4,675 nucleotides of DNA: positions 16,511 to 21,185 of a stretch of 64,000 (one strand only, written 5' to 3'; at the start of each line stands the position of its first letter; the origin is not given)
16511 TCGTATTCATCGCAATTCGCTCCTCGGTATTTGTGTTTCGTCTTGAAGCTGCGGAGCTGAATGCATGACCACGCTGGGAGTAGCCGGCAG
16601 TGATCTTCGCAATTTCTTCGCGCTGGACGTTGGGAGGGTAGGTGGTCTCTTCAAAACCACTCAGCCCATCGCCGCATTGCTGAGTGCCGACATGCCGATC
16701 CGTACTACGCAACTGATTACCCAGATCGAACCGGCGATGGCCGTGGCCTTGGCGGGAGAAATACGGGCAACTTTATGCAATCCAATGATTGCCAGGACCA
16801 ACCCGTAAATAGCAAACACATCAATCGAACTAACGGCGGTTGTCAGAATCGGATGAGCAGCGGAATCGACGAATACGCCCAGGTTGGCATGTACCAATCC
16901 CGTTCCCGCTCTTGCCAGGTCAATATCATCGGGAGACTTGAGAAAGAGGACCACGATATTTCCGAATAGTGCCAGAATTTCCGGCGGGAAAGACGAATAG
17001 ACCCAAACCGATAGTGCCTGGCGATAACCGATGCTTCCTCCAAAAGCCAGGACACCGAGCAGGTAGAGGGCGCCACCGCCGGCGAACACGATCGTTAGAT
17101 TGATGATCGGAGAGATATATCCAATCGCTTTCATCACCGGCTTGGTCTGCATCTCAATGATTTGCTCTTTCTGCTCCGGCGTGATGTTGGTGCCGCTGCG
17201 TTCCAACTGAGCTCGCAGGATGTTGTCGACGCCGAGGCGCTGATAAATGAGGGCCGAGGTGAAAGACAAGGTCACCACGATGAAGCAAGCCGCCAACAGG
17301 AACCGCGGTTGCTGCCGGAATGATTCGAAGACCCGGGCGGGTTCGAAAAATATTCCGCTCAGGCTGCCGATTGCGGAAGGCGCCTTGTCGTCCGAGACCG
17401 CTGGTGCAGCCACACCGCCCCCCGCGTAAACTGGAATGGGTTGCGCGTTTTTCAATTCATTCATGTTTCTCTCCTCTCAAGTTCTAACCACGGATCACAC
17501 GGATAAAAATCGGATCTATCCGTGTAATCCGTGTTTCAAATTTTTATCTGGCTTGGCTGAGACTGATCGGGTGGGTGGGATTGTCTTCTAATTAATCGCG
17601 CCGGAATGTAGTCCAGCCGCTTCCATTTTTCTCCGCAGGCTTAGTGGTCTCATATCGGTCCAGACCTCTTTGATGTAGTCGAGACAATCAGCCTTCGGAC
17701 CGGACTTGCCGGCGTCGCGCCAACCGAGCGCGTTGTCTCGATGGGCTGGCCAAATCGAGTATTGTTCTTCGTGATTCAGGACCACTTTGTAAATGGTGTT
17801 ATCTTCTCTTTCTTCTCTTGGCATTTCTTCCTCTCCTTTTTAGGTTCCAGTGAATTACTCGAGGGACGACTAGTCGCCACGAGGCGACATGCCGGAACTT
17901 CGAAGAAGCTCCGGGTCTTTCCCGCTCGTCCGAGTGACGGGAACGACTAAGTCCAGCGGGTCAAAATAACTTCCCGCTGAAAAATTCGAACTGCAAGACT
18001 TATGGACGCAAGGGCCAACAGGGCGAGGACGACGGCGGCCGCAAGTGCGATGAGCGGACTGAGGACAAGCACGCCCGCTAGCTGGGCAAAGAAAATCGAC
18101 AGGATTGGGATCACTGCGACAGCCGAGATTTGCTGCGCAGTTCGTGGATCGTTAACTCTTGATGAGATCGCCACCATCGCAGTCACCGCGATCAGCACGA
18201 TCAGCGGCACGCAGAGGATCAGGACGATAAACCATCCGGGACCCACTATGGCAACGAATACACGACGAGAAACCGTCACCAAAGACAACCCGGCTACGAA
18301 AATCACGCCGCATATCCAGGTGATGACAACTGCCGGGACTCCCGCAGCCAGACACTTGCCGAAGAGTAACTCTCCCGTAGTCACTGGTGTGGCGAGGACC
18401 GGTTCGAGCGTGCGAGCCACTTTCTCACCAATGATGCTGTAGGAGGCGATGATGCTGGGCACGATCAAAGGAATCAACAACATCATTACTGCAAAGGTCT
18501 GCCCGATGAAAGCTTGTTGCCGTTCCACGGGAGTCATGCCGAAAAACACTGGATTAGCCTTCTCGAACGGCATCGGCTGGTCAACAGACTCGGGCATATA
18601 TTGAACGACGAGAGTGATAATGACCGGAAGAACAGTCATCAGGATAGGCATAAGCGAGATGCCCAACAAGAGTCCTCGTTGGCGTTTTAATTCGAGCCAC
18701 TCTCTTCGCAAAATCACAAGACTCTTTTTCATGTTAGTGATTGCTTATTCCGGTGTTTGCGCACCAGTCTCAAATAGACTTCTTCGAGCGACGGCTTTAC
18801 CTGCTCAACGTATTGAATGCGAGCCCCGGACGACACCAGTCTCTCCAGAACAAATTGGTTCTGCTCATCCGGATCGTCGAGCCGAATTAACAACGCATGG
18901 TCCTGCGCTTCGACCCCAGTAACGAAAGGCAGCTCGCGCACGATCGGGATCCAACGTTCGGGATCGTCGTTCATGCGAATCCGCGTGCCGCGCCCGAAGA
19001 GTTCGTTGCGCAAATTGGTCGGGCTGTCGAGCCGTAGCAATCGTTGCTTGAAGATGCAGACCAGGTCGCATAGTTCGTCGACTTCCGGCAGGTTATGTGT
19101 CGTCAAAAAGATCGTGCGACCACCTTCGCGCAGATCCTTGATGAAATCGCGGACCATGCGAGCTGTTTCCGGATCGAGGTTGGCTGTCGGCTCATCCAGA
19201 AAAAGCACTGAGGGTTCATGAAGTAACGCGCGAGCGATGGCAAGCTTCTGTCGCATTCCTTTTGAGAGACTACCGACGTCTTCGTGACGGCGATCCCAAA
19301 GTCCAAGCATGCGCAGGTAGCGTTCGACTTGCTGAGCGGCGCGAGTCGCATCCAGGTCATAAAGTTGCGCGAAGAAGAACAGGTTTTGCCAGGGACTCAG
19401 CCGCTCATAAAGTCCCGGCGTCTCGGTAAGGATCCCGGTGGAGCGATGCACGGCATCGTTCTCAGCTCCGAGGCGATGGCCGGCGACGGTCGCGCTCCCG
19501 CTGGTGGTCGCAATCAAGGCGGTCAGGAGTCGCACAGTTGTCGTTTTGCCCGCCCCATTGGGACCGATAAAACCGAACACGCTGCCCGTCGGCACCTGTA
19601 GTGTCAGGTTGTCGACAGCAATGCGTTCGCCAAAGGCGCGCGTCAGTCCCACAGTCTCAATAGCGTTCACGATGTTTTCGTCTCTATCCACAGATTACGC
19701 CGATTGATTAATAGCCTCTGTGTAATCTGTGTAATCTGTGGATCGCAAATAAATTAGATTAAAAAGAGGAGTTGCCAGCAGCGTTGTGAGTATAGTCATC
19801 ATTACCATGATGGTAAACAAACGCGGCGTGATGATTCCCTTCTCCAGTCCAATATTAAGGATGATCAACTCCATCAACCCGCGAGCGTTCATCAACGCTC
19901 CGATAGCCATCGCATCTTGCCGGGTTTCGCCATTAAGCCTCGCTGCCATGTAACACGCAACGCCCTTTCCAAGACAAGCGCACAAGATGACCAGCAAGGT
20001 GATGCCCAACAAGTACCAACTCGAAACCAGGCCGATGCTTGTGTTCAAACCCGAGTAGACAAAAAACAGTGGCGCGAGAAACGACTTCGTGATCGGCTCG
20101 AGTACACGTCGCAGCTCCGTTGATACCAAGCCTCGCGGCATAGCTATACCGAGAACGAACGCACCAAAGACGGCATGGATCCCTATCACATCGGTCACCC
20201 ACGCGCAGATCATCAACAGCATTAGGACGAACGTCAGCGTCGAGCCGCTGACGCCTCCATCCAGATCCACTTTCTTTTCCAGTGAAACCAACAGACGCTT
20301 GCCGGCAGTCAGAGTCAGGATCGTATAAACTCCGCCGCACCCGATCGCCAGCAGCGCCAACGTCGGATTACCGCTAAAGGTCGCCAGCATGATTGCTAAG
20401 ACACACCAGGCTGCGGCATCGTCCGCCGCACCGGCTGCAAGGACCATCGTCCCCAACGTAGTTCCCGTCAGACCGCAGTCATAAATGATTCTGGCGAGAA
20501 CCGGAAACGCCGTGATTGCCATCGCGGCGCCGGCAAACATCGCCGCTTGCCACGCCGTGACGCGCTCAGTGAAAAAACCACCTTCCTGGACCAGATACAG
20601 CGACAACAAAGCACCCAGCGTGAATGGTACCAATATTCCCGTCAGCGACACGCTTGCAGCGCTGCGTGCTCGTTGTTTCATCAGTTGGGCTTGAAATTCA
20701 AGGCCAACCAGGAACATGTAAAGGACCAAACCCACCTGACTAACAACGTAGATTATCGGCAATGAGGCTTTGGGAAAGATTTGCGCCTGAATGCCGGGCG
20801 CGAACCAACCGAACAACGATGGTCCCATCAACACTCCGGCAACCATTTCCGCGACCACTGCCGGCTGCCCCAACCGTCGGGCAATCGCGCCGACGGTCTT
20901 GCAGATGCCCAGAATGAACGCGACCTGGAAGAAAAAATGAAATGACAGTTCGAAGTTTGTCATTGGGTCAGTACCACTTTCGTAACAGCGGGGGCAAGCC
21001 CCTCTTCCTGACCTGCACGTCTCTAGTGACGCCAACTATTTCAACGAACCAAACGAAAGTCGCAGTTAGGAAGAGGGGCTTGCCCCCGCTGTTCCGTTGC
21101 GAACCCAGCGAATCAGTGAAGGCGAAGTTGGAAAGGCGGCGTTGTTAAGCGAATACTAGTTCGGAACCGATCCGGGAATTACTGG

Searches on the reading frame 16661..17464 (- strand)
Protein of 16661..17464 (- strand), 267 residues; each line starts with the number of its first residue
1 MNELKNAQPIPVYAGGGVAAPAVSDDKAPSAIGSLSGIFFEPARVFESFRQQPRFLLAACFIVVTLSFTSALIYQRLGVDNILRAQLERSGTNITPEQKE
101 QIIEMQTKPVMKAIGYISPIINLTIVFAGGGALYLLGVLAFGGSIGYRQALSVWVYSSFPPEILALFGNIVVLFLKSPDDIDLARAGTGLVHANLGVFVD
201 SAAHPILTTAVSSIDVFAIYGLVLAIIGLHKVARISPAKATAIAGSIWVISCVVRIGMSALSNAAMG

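Call 11: search_protein_families(library=pfam, proteins=[window:16661-17464:-], max_evalue=0.0001)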
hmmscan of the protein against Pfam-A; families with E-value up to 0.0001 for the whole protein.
window:16661-17464:- (267 aa): 1 family
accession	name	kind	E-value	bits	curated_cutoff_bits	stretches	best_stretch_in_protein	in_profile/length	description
PF04893.22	Yip1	-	4e-17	63.1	28.6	1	37-253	2-168/173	Yip1 domain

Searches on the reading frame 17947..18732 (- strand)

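Call 11: search_protein_families(library=pfam, proteins=[window:17947-18732:-], max_evalue=0.0001)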
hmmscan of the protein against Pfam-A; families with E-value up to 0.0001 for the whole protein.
window:17947-18732:- (261 aa): 3 families
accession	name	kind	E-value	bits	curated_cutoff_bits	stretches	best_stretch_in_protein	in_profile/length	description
PF12679.13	ABC2_membrane_2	-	3.2e-13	50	27.2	1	6-219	2-203/283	ABC-2 family transporter protein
PF12730.13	ABC2_membrane_4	-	3.1e-08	34.2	27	1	8-190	2-159/179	ABC-2 family transporter protein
PF12698.13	ABC2_membrane_3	-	5.4e-08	32.8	31.6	1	68-237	152-304/347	ABC-2 family transporter protein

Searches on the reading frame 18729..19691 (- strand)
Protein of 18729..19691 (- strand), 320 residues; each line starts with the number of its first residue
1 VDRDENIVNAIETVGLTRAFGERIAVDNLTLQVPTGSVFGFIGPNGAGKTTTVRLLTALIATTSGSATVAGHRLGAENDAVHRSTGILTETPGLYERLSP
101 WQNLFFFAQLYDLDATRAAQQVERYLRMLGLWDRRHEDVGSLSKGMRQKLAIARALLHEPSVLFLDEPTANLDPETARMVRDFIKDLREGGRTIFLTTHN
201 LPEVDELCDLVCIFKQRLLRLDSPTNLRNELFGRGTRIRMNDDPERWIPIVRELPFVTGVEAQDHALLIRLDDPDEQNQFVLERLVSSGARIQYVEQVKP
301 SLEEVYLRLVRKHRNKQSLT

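Call 11: search_protein_families(library=pfam, proteins=[window:18729-19691:-], max_evalue=0.0001)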
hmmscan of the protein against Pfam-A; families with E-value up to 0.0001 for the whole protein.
window:18729-19691:- (320 aa): 4 families
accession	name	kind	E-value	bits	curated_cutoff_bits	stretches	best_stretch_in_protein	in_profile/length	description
PF00005.33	ABC_tran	-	7e-30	104.9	25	1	27-170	2-137/137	ABC transporter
PF13304.12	AAA_21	-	1.1e-16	62.2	27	1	139-203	235-301/304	AAA domain, putative AbiEii toxin, Type IV TA system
PF13732.12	DrrA1-3_C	-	8.3e-09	36.5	27.4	1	226-310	5-81/81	ATP-binding protein DrrA1-3-like, C-terminal domain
PF13175.12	AAA_15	-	1.4e-05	25.4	32.1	0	160-200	329-370/374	AAA ATPase domain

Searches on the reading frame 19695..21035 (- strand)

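Call 11: search_protein_families(library=pfam, proteins=[window:19695-21035:-], max_evalue=0.0001)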
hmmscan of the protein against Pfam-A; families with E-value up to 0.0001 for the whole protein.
window:19695-21035:- (446 aa): 1 family
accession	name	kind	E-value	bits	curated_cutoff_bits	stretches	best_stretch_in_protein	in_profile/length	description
PF00999.27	Na_H_Exchanger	-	7.5e-56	190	26.2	1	47-423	9-367/375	Sodium/hydrogen exchanger, transmembrane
